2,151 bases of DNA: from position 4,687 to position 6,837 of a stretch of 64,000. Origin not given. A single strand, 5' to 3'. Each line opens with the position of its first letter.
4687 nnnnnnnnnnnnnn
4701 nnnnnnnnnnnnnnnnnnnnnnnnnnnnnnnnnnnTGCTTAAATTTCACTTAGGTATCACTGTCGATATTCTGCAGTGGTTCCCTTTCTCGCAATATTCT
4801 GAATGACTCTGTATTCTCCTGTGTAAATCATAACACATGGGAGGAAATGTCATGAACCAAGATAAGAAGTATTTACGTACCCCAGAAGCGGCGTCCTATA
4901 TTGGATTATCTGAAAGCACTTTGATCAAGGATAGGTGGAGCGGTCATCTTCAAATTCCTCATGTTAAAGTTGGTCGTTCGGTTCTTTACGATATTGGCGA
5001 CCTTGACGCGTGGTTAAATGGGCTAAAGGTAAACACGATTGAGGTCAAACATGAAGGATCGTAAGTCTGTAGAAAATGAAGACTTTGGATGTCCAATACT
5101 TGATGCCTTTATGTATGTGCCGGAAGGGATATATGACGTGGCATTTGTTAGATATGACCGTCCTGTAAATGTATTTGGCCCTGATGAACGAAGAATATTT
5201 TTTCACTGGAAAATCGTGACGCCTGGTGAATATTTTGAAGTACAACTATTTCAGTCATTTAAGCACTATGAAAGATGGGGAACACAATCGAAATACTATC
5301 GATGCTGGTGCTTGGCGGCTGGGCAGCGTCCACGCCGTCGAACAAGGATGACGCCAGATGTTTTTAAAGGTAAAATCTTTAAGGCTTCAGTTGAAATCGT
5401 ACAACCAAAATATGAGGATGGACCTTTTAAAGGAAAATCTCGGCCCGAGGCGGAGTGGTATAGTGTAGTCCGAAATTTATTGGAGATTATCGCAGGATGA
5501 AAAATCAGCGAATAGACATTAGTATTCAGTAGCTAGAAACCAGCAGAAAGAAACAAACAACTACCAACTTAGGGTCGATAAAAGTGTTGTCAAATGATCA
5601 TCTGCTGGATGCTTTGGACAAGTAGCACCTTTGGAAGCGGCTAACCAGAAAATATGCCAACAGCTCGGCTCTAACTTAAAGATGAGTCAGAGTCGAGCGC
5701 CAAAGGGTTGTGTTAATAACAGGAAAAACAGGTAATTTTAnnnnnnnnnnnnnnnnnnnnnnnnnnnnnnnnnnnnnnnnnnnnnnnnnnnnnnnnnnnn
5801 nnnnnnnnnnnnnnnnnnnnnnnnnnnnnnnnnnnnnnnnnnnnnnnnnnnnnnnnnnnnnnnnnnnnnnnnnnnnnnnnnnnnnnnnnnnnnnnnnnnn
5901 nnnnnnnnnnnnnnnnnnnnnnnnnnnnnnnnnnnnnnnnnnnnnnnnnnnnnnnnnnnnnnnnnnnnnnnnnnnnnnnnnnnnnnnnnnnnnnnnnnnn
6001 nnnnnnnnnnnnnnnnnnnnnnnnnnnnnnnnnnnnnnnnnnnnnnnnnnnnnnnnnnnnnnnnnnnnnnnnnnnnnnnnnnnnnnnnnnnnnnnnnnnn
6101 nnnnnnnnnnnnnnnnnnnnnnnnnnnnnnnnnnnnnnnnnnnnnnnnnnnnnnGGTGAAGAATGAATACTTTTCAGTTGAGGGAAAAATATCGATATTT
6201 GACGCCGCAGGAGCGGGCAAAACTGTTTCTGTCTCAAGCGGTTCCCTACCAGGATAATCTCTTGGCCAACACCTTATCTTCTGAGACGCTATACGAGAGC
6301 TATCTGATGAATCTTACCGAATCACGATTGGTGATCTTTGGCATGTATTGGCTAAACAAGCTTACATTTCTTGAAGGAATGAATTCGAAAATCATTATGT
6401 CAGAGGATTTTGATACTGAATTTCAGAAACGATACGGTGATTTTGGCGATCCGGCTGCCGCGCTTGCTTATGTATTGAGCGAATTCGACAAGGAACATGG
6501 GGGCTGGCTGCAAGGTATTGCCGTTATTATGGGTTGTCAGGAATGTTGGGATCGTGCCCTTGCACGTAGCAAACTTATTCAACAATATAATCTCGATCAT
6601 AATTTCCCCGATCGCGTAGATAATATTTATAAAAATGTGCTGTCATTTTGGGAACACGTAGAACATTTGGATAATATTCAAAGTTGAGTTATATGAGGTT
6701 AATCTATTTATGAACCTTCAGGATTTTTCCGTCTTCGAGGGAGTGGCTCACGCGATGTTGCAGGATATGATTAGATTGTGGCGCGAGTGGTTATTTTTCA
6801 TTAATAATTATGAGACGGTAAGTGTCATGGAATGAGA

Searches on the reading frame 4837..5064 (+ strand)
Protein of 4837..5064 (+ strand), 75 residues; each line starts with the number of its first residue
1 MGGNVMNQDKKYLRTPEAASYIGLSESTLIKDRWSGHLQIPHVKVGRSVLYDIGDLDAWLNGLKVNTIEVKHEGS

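Call 5: search_protein_families(library=pfam, proteins=[window:4837-5064:+], max_evalue=0.1)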
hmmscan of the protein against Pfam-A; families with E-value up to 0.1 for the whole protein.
window:4837-5064:+ (75 aa): 1 family
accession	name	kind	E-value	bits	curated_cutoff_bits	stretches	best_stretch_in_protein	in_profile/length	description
PF12728.13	HTH_17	-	2.2e-08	34.6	27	1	12-62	1-49/51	Helix-turn-helix domain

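Call 7: search_protein_families(library=padloc, proteins=[window:4837-5064:+], max_evalue=0.1)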
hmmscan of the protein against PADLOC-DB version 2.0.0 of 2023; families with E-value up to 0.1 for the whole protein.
window:4837-5064:+ (75 aa): 2 families
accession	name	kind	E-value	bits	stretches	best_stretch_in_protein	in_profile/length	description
PDLC04133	mad1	-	0.0024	16.1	1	8-63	1-54/60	mads_1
PDLC03399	REase_II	-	0.022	12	1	15-71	174-230/345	Type II restriction enzyme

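Call 8: search_protein_families(library=phrogs, proteins=[window:4837-5064:+], max_evalue=0.01)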
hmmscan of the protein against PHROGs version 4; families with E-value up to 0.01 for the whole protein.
window:4837-5064:+ (75 aa): 5 families
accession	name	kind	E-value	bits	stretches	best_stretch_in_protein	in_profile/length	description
phrog_66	-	integration and excision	1.3e-07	32.7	1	4-66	85-146/412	excisionase and transcriptional regulator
phrog_7338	-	unknown function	5.1e-07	30.9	1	7-63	25-80/87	-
phrog_15534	-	DNA, RNA and nucleotide metabolism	0.0011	20.4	1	9-60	40-88/93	HTH DNA binding protein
phrog_1840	-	integration and excision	0.0022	19.4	1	14-66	8-59/90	excisionase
phrog_25262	-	unknown function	0.0046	17.9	1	9-68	31-89/106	-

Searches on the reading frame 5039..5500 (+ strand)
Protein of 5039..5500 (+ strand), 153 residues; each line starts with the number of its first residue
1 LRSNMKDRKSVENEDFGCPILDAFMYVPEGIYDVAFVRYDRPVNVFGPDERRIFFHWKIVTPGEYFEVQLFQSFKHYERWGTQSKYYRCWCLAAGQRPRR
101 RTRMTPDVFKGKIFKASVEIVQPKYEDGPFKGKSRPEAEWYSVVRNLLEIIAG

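Call 5: search_protein_families(library=pfam, proteins=[window:5039-5500:+], max_evalue=0.1)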
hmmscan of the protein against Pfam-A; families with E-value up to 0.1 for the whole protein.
window:5039-5500:+ (153 aa): 0 families

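Call 7: search_protein_families(library=padloc, proteins=[window:5039-5500:+], max_evalue=0.1)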
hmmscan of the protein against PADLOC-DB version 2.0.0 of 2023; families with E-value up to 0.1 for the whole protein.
window:5039-5500:+ (153 aa): 0 families

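Call 8: search_protein_families(library=phrogs, proteins=[window:5039-5500:+], max_evalue=0.01)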
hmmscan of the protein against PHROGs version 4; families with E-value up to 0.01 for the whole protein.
window:5039-5500:+ (153 aa): 0 families

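Call 26: search_protein_families(library=ncbifam, proteins=[window:5039-5500:+], max_evalue=0.01)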
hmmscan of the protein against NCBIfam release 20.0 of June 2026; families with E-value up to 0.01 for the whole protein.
window:5039-5500:+ (153 aa): 0 families

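Call 93: search_solved_structures(query=window:5039-5500:+, max_evalue=1)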
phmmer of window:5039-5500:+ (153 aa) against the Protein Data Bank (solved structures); distinct sequences matched with E-value up to 1: 2.
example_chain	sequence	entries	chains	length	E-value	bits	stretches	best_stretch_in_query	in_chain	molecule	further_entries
7pv7_D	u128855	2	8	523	0.99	12.6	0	62-115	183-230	Response regulator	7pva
7pvk_A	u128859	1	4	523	0.99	12.6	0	62-115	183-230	Response regulator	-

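Call 97: find_related_loci(query=window:5039-5500:+, collection=viral_contigs, flank=8000)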
Query window:5039-5500:+ (153 aa) in viral_contigs; peptide patterns used: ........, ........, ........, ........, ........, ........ (x = any residue, [..] = any of these).
9 stretches matched a pattern, but none encodes a relative of the query by tblastn (E <= 1e-3).

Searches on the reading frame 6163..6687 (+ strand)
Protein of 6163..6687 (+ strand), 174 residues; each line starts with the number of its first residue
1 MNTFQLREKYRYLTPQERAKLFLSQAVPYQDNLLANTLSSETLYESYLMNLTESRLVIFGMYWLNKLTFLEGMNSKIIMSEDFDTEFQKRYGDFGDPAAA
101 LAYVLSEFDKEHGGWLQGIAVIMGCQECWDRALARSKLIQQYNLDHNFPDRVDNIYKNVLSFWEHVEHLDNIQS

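Call 5: search_protein_families(library=pfam, proteins=[window:6163-6687:+], max_evalue=0.1)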
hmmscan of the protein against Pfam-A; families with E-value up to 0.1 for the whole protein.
window:6163-6687:+ (174 aa): 0 families

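Call 7: search_protein_families(library=padloc, proteins=[window:6163-6687:+], max_evalue=0.1)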
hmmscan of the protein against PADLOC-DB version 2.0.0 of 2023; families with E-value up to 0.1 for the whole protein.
window:6163-6687:+ (174 aa): 0 families

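Call 8: search_protein_families(library=phrogs, proteins=[window:6163-6687:+], max_evalue=0.01)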
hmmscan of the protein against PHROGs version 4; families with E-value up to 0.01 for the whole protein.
window:6163-6687:+ (174 aa): 0 families

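Call 26: search_protein_families(library=ncbifam, proteins=[window:6163-6687:+], max_evalue=0.01)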
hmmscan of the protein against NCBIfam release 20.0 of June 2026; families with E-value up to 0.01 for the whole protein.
window:6163-6687:+ (174 aa): 0 families

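Call 71: find_related_loci(query=window:6163-6687:+, collection=viral_contigs, flank=8000)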
Query window:6163-6687:+ (174 aa) in viral_contigs; peptide patterns used: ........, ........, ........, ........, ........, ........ (x = any residue, [..] = any of these).
4 stretches matched a pattern, but none encodes a relative of the query by tblastn (E <= 1e-3).
